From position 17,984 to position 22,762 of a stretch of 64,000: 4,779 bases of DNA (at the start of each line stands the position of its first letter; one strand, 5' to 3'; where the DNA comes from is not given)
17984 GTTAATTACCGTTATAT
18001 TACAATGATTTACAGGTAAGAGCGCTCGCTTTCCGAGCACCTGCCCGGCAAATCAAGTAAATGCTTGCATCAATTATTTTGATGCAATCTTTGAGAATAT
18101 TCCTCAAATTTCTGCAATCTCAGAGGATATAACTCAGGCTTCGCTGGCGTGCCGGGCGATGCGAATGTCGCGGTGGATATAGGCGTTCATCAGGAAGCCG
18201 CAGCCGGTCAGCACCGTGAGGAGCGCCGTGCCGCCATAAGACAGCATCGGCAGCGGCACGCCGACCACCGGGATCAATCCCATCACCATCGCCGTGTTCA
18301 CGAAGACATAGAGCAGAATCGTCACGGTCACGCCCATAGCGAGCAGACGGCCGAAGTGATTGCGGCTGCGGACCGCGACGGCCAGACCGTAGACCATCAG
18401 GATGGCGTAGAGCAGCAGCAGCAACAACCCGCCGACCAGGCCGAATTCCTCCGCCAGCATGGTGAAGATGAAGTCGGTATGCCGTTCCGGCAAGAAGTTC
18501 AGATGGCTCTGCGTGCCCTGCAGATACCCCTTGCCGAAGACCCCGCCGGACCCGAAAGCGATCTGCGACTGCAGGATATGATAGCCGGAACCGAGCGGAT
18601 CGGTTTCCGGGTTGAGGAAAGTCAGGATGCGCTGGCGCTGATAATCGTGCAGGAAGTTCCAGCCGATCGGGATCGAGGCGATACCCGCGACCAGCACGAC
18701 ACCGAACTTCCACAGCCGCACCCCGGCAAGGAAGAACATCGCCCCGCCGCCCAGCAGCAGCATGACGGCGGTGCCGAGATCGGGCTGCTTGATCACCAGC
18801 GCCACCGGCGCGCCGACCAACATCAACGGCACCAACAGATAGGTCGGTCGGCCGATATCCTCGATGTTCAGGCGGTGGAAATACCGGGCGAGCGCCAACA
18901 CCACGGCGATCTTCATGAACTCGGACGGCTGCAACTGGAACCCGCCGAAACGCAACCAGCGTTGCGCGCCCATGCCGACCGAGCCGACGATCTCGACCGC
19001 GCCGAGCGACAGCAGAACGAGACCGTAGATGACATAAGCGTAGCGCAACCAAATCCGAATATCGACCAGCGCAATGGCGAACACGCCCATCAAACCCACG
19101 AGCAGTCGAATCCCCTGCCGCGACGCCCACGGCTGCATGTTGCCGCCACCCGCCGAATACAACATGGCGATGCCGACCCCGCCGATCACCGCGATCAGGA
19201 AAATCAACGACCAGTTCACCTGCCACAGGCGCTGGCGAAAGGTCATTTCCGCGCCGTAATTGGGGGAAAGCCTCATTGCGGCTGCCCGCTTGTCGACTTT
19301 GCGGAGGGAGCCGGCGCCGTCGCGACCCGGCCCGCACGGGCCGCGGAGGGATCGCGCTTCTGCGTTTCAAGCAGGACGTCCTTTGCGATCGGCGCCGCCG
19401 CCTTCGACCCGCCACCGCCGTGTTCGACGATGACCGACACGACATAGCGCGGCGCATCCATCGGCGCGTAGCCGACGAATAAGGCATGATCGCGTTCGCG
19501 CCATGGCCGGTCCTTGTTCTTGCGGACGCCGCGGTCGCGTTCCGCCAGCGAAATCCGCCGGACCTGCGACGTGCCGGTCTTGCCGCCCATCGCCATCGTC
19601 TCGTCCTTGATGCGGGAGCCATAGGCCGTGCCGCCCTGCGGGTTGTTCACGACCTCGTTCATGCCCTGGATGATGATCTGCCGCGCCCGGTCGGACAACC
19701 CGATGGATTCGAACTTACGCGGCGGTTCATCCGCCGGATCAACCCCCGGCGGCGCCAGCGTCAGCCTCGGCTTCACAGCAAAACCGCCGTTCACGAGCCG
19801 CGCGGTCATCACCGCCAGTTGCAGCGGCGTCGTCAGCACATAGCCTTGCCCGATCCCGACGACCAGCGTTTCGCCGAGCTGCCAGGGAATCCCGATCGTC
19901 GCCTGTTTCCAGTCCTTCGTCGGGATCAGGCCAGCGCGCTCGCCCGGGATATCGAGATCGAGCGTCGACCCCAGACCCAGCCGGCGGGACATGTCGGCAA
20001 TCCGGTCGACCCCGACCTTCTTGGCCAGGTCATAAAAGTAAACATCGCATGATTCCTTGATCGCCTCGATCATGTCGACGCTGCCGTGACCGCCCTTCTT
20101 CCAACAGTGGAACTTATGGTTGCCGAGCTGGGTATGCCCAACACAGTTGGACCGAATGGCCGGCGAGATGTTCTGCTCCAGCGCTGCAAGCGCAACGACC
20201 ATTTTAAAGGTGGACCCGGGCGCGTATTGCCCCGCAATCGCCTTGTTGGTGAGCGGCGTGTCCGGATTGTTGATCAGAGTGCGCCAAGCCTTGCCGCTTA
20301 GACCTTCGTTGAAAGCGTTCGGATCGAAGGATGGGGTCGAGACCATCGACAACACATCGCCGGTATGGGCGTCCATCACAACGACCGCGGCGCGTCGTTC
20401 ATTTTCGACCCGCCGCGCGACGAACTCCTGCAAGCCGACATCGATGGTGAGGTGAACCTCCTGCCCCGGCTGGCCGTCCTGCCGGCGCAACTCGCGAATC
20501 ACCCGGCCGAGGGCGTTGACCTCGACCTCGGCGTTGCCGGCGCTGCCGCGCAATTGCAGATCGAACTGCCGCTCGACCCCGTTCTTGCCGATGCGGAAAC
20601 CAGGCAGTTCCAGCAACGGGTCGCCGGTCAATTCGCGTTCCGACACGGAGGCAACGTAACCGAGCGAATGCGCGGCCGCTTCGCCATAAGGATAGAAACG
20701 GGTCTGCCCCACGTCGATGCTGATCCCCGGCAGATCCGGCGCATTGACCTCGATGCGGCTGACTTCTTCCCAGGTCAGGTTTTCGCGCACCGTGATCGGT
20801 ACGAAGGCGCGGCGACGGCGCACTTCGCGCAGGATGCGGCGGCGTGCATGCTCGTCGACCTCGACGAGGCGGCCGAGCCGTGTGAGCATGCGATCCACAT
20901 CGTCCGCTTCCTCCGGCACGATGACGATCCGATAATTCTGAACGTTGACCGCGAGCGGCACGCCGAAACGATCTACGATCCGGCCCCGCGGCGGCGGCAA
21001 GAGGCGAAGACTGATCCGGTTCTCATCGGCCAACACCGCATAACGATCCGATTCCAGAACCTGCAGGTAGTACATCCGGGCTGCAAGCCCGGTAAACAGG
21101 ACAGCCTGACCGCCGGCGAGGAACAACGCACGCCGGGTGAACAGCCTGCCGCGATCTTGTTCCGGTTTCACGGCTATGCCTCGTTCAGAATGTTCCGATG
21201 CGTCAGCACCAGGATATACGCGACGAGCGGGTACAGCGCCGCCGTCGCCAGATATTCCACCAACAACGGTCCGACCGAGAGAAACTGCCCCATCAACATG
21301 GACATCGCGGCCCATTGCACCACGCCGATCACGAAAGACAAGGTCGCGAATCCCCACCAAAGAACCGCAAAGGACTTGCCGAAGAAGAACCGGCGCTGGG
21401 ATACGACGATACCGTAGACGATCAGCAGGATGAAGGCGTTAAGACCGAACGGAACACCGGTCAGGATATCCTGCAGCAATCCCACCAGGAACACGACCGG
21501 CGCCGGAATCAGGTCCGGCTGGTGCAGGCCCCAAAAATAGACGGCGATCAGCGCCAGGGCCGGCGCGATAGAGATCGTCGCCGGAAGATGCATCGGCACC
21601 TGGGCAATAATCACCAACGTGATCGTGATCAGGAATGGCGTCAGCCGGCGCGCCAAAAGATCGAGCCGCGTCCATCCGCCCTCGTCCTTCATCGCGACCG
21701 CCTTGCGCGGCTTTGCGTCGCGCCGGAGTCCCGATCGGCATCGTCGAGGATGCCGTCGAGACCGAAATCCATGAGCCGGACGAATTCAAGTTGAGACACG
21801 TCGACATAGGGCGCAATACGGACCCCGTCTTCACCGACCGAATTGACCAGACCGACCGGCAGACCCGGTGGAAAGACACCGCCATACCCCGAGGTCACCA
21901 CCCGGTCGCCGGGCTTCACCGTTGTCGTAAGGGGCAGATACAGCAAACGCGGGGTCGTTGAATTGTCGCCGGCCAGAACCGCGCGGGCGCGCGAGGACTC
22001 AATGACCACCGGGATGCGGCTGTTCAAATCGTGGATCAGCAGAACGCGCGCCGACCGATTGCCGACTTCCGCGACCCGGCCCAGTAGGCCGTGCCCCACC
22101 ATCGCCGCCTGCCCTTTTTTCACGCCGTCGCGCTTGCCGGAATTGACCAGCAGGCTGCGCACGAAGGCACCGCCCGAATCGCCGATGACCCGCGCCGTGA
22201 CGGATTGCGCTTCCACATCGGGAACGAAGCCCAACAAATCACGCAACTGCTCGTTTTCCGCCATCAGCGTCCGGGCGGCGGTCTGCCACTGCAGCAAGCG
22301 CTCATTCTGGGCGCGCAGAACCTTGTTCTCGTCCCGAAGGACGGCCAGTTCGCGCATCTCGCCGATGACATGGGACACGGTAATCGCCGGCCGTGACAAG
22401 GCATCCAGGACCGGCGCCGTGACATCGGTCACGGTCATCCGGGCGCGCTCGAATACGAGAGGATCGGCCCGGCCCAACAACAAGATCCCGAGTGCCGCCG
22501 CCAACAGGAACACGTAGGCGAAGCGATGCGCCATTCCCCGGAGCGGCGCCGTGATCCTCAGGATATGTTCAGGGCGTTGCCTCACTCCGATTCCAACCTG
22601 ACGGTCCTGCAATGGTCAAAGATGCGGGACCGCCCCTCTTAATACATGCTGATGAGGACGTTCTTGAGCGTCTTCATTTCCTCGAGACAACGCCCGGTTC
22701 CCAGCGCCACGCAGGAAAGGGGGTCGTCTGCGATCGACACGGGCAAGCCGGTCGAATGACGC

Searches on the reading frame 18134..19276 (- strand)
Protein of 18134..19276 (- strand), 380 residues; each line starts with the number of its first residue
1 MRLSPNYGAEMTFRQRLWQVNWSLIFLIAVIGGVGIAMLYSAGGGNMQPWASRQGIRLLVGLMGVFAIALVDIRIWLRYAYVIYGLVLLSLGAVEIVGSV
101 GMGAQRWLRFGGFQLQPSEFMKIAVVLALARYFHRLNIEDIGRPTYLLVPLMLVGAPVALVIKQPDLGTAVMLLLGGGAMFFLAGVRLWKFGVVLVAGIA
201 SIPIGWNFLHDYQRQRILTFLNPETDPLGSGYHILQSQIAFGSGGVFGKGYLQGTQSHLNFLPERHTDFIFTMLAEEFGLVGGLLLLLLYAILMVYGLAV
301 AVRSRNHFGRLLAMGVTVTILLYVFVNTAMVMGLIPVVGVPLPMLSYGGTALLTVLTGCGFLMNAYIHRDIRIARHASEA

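Call 26: search_protein_families(library=pfam, proteins=[window:18134-19276:-], max_evalue=0.00001)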
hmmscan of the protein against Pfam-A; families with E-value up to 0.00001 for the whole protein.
window:18134-19276:- (380 aa): 1 family
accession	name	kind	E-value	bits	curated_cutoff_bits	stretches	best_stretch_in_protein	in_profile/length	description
PF01098.24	FTSW_RODA_SPOVE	-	8.9e-99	331.3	26.4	1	26-368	6-353/356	Cell cycle protein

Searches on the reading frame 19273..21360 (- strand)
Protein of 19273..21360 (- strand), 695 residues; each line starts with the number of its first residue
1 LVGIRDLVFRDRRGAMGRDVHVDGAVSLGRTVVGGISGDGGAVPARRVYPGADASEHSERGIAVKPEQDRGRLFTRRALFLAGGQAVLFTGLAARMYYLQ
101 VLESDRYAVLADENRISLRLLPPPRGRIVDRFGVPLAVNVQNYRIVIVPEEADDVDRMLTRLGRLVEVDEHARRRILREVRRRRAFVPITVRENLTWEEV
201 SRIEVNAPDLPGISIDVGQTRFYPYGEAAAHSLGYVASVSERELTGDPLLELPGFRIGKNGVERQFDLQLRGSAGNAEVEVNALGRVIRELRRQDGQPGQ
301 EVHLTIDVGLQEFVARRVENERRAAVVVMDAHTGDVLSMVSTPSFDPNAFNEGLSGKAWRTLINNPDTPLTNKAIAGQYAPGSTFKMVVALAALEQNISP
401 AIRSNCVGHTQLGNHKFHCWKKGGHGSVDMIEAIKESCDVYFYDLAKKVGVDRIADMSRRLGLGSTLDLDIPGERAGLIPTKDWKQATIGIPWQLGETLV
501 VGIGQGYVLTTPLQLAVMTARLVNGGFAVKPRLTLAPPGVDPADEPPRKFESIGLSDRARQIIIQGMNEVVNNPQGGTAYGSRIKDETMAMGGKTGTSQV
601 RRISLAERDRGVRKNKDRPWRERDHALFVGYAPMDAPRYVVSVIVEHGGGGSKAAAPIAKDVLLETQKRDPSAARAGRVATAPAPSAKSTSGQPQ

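Call 26: search_protein_families(library=pfam, proteins=[window:19273-21360:-], max_evalue=0.00001)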
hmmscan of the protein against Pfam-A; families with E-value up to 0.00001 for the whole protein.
window:19273-21360:- (695 aa): 2 families
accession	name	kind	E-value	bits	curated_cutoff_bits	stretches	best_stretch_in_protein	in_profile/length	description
PF00905.27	Transpeptidase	-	7.7e-63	212.9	22.1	1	325-663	2-298/299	Penicillin binding protein transpeptidase domain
PF03717.20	PBP_dimer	-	1.1e-44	153.4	24.4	1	122-291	3-179/180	Penicillin-binding Protein dimerisation domain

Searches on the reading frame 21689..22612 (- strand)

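Call 27: search_protein_families(library=pfam, proteins=[window:21689-22612:-], max_evalue=0.00001)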
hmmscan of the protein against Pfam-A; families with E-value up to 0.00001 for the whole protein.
window:21689-22612:- (307 aa): 1 family
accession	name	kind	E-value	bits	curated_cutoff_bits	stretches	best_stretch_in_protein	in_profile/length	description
PF04085.20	MreC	-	1.7e-37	128.9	28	1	142-281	1-146/147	Rod shape-determining protein MreC, barrel core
